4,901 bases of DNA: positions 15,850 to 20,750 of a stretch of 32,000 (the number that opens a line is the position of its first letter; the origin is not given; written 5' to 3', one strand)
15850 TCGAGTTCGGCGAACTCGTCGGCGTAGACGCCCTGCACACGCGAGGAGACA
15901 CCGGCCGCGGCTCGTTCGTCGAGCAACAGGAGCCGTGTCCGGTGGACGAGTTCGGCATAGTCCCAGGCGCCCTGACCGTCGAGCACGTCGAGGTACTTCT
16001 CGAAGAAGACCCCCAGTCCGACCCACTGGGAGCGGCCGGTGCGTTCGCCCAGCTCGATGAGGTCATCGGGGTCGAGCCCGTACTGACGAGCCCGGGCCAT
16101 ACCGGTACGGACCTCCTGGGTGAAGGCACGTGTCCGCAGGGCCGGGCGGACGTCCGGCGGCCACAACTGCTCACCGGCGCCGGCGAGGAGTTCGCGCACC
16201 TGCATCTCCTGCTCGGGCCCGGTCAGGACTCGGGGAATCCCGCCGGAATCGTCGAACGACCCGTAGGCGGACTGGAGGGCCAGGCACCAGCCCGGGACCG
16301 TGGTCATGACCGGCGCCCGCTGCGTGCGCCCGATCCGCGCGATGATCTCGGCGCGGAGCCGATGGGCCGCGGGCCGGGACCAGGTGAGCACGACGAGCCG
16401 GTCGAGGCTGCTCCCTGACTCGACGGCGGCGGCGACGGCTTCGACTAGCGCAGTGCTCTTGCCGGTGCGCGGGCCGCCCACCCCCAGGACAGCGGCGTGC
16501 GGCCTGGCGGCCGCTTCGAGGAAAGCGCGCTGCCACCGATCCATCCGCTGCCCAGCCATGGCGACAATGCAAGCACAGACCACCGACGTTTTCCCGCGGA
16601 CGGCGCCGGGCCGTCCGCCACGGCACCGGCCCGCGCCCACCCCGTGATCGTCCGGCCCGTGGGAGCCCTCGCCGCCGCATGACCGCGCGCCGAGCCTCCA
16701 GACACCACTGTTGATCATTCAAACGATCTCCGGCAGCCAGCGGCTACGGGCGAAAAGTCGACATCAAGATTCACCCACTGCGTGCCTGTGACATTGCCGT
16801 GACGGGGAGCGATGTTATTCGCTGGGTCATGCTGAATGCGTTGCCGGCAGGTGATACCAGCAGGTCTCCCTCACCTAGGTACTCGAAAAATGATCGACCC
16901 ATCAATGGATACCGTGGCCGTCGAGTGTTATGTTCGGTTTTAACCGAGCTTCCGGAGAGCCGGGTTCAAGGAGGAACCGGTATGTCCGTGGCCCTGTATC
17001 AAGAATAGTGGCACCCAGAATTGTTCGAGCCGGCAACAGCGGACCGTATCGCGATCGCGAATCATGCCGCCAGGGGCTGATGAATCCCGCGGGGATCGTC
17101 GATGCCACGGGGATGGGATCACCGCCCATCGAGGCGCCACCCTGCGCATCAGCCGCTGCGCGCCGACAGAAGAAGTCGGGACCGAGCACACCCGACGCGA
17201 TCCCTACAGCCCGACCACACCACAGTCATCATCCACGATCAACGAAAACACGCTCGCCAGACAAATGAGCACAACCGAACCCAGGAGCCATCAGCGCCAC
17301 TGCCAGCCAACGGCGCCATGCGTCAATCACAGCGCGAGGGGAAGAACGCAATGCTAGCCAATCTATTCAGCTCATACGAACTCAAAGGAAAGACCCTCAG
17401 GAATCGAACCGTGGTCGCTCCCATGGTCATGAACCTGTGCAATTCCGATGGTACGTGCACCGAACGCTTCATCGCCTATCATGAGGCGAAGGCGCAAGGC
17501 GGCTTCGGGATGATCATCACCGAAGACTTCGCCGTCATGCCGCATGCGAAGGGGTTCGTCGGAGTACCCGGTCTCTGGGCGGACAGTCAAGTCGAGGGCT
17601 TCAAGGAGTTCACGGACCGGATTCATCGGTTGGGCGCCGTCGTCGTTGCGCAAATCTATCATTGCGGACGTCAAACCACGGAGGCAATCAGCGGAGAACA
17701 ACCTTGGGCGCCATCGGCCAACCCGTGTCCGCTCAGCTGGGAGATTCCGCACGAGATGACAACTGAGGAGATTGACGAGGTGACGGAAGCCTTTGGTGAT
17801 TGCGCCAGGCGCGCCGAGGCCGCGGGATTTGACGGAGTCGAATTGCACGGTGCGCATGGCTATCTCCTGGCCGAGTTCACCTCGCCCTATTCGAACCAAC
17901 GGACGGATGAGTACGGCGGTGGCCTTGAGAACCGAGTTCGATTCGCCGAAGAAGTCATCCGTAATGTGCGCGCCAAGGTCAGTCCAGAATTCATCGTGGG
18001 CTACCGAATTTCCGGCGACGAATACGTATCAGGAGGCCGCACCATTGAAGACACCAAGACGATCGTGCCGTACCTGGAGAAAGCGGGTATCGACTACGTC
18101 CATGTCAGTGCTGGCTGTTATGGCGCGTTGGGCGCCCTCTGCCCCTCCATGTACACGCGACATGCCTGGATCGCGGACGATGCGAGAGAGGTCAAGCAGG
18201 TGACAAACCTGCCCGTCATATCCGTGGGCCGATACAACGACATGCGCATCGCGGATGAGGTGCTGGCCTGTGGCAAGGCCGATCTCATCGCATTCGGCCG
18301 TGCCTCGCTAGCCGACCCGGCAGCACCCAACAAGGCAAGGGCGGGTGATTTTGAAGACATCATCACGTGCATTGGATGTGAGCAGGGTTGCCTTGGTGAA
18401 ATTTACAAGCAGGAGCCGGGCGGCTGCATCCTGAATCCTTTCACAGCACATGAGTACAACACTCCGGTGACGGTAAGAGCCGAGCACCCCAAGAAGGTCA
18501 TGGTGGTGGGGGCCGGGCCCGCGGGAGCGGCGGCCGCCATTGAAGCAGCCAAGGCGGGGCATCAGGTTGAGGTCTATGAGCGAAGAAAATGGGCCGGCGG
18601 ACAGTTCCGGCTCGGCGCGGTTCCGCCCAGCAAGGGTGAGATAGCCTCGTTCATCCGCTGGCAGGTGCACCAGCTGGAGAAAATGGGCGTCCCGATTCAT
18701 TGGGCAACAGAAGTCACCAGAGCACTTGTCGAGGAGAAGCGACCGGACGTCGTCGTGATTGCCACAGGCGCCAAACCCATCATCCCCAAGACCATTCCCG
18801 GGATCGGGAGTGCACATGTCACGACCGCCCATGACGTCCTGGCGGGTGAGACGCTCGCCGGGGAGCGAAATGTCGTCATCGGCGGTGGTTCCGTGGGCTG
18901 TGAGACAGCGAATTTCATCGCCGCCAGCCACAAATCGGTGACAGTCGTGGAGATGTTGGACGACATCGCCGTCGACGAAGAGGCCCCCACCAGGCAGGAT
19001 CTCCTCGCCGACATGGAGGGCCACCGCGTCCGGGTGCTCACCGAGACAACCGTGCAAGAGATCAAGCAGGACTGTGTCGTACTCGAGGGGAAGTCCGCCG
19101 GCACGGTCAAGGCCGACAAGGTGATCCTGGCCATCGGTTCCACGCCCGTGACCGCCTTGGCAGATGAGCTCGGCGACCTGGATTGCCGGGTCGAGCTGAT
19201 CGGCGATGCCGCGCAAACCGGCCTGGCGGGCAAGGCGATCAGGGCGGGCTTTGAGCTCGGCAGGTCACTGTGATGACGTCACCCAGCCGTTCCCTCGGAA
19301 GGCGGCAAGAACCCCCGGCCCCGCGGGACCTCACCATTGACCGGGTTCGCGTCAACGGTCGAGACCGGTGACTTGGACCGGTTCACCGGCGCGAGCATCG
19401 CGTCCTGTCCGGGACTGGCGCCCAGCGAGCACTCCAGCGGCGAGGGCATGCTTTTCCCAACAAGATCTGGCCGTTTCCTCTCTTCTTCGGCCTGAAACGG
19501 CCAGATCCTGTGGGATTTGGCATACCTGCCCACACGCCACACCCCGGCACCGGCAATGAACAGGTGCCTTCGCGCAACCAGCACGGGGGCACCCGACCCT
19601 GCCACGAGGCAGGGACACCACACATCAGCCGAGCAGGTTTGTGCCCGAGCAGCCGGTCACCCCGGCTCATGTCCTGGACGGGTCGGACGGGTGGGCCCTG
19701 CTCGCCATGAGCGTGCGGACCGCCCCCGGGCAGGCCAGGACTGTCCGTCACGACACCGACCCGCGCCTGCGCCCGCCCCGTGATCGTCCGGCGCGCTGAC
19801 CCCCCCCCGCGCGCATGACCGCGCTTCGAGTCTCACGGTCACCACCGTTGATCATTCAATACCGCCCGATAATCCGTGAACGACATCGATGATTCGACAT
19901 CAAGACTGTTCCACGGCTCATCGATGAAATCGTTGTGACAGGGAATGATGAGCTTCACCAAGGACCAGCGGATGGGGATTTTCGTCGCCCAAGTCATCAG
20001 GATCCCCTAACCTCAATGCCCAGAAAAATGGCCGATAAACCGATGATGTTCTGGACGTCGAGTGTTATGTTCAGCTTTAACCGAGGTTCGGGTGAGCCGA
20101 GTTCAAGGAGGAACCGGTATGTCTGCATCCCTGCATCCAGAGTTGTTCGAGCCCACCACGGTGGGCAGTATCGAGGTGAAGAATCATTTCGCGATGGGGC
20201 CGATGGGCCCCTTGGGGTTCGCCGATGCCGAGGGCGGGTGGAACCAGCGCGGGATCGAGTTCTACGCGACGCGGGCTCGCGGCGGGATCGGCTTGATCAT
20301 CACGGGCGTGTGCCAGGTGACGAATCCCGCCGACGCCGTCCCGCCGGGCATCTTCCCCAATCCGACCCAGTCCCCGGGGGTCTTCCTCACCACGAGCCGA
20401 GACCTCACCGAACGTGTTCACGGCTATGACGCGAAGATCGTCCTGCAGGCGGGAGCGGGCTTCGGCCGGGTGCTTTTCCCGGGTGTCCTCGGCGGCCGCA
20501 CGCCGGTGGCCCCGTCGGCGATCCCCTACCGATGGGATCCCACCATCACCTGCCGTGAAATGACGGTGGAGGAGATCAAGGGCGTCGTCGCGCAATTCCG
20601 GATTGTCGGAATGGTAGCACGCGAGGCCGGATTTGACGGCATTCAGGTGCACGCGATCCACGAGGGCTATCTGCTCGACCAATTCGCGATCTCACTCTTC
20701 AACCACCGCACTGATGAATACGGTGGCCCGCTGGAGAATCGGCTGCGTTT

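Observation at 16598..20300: Diverged 0.57-kb direct repeat with a 3137-bp period brackets an inserted gene cassette next to adnA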

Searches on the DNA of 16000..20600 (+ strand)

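Call 8: search_rna_families(source=window, start=16000, end=20600, threshold=evalue, max_evalue=1)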
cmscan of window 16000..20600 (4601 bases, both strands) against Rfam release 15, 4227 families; matches with E-value up to 1: 1.
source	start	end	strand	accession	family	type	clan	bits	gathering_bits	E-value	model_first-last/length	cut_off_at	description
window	19452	19518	-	RF03609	mir-5470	Gene; miRNA;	-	22.7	98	0.31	1-81/81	no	mir-5470 microRNA precursor family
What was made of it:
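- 19457..19514 (.): Hairpin with 21-nt arms, 90% complementary, 16 nt between the arms. Only a sub-threshold Rfam hit (call 8).
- On Structured cis-regulatory RNA (riboswitch or leader): No hit in 16000-20600 except a chance miRNA match at the hairpin, E 0.31 (call 8).
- Tried and rejected: Nothing in the leader (call 8).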

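Call 59: search_dna_similar(query=window:16593-19722:+, collection=plasmids, mode=distant, max_rows=10)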
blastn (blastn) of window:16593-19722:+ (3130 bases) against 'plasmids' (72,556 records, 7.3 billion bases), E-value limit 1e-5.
Records with a match: 20; places in all: 23; records where one place covers at least 80% of the query: 0.
Best place of each record, by identity: 80-90% 1; 60-80% 19.
By first word of the organism name: Novosphingobium 3; Rhodococcus 3; Vibrio 3; Roseivivax 2; Haloarcula 2; Citrobacter 1; Shinella 1; Antarctobacter 1; Tistrella 1; Roseicitreum 1; and 2 more.
By predicted mobility (MOB-suite, as given by PLSDB): non-mobilizable 14; conjugative 3; mobilizable 3.
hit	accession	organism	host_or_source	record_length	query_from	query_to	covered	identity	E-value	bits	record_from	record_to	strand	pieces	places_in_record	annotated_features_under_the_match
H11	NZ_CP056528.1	Citrobacter freundii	culture,Freshwater sample from ...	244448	1116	1343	7%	70.3%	1e-17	100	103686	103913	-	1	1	namA: NADPH dehydrogenase NamA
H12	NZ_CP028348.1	Novosphingobium sp. THN1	cell culture,surface water of Lake Taihu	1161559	1210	1342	4%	74.4%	8e-14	88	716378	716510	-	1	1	record has no annotation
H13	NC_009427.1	Novosphingobium aromaticivorans DSM 12444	-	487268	1210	1342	4%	73.7%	3e-12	83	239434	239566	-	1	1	FAD-dependent oxidoreductase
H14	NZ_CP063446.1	Novosphingobium sp. ES2-1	mixed culture,activated sludge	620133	1210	1342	4%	73.7%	3e-12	83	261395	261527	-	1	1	FAD-dependent oxidoreductase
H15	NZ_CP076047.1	Rhodococcus sp. USK10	-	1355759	1233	1367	4%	70.4%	9e-7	64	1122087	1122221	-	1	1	record has no annotation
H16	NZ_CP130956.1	Rhodococcus opacus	cell culture,Sod-podzolic soil ...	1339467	1233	1367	4%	70.4%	9e-7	64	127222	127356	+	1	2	none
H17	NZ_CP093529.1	Shinella zoogloeoides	-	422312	1217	1342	4%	71.4%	3e-7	66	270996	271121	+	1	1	NADH:flavin oxidoreductase/NADH oxidase family protein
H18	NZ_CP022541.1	Antarctobacter heliothermus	Skeletonema marinoi strain ST54,Cell ...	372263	1212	1327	4%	75.9%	1e-12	84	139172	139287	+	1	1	NADH:flavin oxidoreductase/NADH oxidase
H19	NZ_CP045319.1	Roseivivax sp. THAF197b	pure culture,Surface of a polyethylene ...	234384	1221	1342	4%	72.1%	8e-8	68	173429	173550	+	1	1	bifunctional salicylyl-CoA 5-hydroxylase/oxidoreductase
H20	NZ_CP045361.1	Roseivivax sp. THAF40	pure culture,Surface of a polyethylene ...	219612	1221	1342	4%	72.1%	8e-8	68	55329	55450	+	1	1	bifunctional salicylyl-CoA 5-hydroxylase/oxidoreductase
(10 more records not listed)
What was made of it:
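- On Campbell-type integration product (or its excision derivative): No plasmid match (call 59).
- Tried and rejected: Only generic OYE-domain similarity (call 59).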

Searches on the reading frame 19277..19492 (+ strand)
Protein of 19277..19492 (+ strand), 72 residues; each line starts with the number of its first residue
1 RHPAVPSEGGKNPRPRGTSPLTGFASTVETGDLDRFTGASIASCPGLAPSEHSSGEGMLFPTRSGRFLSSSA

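Call 15: search_protein_families(library=pfam, proteins=[window:19277-19492:+], max_evalue=10)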
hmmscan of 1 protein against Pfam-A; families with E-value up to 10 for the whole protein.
seq(72 aa): 1 family
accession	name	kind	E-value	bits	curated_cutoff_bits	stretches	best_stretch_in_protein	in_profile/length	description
PF02371.22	Transposase_20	-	0.0002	22.1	21.3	1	17-56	9-49/87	Transposase IS116/IS110/IS902 family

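Call 53: search_dna_similar(query=window:19277-19492:+, collection=plasmids, mode=protein, max_evalue=0.001, max_rows=10)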
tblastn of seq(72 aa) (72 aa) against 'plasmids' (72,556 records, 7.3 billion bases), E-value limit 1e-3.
Records with a match: 29; places in all: 40; records where one place covers at least 80% of the query: 0.
Best place of each record, by identity: 60-80% 13; <60% 16.
By first word of the organism name: Rhodococcus 18; Pseudonocardia 3; Gordonia 2; Streptomyces 2; Mycolicibacterium 1; Mycobacterium 1; Arthrobacter 1; Microbacterium 1.
By predicted mobility (MOB-suite, as given by PLSDB): non-mobilizable 14; mobilizable 13; conjugative 2.
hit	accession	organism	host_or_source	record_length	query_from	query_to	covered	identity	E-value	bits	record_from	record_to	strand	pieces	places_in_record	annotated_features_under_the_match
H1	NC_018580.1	Gordonia sp. KTR9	-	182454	16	55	56%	70.0%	1e-8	56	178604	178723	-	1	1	IS110 family transposase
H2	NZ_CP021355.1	Rhodococcus oxybenzonivorans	river sediment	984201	16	56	57%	63.4%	2e-8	55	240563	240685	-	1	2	IS110 family transposase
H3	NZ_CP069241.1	Rhodococcus sp. USK13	cell culture,Sand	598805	16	56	57%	63.4%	3e-8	55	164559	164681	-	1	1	IS110 family transposase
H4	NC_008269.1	Rhodococcus jostii RHA1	-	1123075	16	55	56%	65.0%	1e-7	53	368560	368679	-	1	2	record has no annotation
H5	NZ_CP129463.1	Rhodococcus sp. M8-35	cell culture,nitrile contaminated soil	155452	16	55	56%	65.0%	7e-7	51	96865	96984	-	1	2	IS110 family transposase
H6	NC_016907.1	Gordonia polyisoprenivorans VH2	-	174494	16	56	57%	61.0%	4e-7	52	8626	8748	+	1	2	IS110 family transposase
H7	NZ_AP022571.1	Mycolicibacterium poriferae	-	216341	16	55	56%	62.5%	4e-7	52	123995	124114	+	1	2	none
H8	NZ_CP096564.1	Rhodococcus qingshengii JCM 15477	sandy loam,soil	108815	16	55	56%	62.5%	5e-7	51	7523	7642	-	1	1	IS110 family transposase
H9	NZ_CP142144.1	Rhodococcus sp. PD04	mixed culture,Industrial wastewater ...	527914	16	55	56%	62.5%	5e-7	51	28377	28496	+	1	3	none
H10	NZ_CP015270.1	Mycobacterium intracellulare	cell culture,heated-cooler unit water ...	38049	16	55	56%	62.5%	9e-7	51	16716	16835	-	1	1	IS110 family transposase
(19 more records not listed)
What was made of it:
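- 19319..19441 (+): IS110-family transposase relic (about 40 codons of the Transposase_20 domain). PF02371, E 2e-4, 22.1 bits against a cutoff of 21.3 (call 15). tblastn gives 60-70% identity to annotated actinobacterial IS110 transposases, E 1e-8 (call 53).
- On IS110-family insertion sequence: Partial only: profile positions 9-49 of 87, 22.1 bits against a cutoff of 21.3 (call 15). tblastn E 1e-8 (call 53).
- An IS110 relic is present (call 53).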
